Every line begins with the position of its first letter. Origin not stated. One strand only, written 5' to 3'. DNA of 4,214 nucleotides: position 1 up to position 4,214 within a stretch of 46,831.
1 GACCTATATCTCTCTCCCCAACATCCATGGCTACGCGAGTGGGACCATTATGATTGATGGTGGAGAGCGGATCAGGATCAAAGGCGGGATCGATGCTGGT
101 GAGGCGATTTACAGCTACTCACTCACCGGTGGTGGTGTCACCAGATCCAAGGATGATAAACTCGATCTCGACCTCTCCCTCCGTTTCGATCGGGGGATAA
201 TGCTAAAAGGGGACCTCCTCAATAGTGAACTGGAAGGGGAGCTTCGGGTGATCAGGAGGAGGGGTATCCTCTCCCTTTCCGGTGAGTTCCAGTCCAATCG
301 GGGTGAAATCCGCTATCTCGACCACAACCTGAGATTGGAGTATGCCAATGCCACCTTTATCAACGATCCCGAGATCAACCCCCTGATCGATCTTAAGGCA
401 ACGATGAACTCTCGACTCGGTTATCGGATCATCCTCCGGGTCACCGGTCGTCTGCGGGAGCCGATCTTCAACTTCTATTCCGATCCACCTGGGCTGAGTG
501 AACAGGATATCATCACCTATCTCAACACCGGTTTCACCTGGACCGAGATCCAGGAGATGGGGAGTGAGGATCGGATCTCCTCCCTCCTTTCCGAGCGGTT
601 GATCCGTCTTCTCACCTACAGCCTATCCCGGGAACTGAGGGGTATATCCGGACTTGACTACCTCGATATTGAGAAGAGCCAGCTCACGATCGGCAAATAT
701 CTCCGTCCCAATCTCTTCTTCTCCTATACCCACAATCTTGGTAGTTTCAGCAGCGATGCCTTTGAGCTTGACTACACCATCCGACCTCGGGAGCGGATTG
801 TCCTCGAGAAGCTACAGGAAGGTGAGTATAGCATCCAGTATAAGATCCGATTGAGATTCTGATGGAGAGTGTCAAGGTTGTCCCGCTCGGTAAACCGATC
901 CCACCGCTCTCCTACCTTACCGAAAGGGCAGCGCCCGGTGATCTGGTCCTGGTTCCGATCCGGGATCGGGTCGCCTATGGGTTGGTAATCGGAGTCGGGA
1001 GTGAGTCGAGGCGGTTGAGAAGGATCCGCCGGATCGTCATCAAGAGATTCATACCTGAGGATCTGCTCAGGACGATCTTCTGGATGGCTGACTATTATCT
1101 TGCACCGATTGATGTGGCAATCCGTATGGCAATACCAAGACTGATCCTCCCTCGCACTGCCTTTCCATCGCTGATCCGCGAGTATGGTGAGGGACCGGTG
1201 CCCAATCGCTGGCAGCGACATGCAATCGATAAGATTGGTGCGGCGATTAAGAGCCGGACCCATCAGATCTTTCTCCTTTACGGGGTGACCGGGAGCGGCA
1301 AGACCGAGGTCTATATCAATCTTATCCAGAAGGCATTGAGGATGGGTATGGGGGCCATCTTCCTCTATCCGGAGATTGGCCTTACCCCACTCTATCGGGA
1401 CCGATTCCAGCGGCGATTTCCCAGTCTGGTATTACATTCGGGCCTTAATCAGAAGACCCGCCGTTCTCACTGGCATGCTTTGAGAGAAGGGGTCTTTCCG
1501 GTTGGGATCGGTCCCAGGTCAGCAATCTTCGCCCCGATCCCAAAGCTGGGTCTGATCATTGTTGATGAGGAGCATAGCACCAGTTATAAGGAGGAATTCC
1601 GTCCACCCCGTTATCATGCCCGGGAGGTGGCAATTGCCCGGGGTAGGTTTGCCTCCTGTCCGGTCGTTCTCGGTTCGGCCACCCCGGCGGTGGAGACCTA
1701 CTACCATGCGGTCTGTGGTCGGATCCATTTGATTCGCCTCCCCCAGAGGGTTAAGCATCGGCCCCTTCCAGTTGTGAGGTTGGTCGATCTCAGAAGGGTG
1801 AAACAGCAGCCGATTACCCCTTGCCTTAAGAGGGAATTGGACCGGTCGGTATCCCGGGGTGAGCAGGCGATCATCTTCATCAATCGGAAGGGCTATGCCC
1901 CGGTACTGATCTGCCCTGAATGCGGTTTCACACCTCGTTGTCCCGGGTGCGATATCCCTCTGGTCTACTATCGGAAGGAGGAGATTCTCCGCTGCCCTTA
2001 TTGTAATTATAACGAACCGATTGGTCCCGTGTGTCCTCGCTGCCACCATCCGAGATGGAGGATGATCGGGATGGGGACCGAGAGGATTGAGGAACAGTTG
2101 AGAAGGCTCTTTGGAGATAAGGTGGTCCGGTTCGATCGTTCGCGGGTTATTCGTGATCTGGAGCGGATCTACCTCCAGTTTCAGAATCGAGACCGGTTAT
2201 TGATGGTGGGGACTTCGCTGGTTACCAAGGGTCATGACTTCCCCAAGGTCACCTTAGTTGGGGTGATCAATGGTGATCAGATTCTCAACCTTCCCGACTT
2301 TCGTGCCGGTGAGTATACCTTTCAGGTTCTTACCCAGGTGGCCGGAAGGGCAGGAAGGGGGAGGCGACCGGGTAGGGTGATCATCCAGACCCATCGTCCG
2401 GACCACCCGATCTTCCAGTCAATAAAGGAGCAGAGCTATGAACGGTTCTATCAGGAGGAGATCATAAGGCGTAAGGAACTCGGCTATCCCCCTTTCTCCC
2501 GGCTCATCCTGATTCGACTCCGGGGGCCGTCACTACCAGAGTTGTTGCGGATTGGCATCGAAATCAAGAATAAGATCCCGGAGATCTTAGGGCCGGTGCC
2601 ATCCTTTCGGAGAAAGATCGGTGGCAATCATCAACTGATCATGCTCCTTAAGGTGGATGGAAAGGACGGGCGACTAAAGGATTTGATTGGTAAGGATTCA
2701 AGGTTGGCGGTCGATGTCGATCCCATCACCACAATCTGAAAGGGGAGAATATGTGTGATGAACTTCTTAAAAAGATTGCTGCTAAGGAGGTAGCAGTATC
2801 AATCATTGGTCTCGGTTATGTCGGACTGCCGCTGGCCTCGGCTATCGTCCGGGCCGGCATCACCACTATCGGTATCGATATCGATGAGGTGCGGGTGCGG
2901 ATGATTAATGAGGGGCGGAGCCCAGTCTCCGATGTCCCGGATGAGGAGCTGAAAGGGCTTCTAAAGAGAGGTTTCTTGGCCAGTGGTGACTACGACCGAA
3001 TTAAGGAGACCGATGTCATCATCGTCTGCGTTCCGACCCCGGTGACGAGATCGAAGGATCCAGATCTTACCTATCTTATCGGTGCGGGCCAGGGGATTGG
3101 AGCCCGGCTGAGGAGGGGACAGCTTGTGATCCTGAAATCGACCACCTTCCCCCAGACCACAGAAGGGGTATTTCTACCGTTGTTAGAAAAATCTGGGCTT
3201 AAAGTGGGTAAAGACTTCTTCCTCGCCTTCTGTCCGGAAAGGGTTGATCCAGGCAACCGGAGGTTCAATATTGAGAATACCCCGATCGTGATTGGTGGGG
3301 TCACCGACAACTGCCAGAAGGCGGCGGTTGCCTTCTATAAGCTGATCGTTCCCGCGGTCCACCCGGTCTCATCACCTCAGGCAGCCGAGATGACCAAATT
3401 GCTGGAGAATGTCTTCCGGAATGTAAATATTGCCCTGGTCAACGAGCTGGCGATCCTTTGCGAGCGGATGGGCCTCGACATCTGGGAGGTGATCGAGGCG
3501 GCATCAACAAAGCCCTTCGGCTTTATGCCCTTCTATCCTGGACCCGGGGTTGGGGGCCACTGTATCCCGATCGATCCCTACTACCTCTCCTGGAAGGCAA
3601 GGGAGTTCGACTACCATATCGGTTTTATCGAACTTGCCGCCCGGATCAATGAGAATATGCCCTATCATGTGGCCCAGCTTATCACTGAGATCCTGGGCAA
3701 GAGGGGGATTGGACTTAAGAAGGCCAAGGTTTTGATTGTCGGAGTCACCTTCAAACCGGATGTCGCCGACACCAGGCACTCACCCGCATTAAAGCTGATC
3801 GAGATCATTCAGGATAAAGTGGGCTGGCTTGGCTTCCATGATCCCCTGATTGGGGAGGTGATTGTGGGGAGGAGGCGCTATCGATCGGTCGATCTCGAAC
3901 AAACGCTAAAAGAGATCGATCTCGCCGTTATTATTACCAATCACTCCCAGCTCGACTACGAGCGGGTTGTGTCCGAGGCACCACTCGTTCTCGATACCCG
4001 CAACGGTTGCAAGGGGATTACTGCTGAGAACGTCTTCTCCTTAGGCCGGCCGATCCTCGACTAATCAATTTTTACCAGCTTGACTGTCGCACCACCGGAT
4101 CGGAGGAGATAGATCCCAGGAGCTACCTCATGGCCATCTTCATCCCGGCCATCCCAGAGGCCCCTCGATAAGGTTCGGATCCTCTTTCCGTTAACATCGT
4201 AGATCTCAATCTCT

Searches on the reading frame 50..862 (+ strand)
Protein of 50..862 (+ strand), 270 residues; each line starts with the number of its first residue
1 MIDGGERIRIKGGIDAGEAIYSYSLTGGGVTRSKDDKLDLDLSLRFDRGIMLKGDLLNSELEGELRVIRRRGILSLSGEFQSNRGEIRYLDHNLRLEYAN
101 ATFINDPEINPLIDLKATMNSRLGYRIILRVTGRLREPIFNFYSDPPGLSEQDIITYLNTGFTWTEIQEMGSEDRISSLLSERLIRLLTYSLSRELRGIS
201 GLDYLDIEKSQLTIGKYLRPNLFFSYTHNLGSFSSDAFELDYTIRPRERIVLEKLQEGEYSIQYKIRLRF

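Call 65: search_protein_families(library=pfam, proteins=[window:50-862:+], max_evalue=0.00001)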
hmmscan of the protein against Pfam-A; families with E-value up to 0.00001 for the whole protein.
window:50-862:+ (270 aa): 1 family
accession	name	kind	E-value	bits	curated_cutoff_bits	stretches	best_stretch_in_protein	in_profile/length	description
PF04357.19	TamB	-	3.1e-30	106.1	22.4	1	37-266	124-379/381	TamB, inner membrane protein subunit of TAM complex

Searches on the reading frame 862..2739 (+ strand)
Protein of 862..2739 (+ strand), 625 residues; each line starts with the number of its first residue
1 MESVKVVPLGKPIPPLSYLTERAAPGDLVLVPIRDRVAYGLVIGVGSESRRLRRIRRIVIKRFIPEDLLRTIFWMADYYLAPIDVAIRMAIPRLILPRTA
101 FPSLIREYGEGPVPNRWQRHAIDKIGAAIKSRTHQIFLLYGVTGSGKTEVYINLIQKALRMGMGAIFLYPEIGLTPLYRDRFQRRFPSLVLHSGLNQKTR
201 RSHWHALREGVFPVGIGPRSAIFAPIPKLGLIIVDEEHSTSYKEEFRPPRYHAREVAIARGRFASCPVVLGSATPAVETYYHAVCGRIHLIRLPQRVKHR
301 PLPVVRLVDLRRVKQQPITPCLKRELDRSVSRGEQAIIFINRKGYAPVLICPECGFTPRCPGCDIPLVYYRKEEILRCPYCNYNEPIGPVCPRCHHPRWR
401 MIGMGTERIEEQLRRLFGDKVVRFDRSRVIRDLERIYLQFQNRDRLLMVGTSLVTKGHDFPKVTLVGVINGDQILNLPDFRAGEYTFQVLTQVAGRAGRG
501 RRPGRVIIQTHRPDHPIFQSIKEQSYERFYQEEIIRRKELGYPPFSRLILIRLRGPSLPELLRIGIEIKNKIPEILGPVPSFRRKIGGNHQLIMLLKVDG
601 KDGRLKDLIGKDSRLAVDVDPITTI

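Call 65: search_protein_families(library=pfam, proteins=[window:862-2739:+], max_evalue=0.00001)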
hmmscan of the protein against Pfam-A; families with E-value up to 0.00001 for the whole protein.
window:862-2739:+ (625 aa): 5 families
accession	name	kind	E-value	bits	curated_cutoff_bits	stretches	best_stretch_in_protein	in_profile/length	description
PF17764.6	PriA_3primeBD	-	1.3e-10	41.5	22.7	1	22-92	21-96/96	3'DNA-binding domain (3'BD)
PF00270.35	DEAD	-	3e-10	40.5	26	1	135-278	15-162/167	DEAD/DEAH box helicase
PF04851.21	ResIII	-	5.5e-10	39.8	22.5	1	114-275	4-162/164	Type III restriction enzyme, res subunit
PF18319.7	Zn_ribbon_PriA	-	1.2e-08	35.2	26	1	360-386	1-27/27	PriA DNA helicase Cys-rich region (CRR) domain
PF00271.37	Helicase_C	-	2.5e-07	31.4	23.5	0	407-499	26-108/110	Helicase conserved C-terminal domain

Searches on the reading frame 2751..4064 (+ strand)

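Call 65: search_protein_families(library=pfam, proteins=[window:2751-4064:+], max_evalue=0.00001)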
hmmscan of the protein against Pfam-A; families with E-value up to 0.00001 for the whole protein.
window:2751-4064:+ (437 aa): 4 families
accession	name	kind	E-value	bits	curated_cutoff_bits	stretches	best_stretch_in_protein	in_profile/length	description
PF03721.20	UDPG_MGDP_dh_N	-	6e-41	140.5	27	1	16-192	3-183/187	UDP-glucose/GDP-mannose dehydrogenase family, NAD binding domain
PF00984.24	UDPG_MGDP_dh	-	2.9e-34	117.5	25.4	1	211-301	2-93/94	UDP-glucose/GDP-mannose dehydrogenase family, central domain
PF03720.21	UDPG_MGDP_dh_C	-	6.1e-17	62.3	30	1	328-419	1-100/103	UDP-glucose/GDP-mannose dehydrogenase family, UDP binding domain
PF03446.21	NAD_binding_2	-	4.4e-06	27.2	21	0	16-140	2-103/161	NAD binding domain of 6-phosphogluconate dehydrogenase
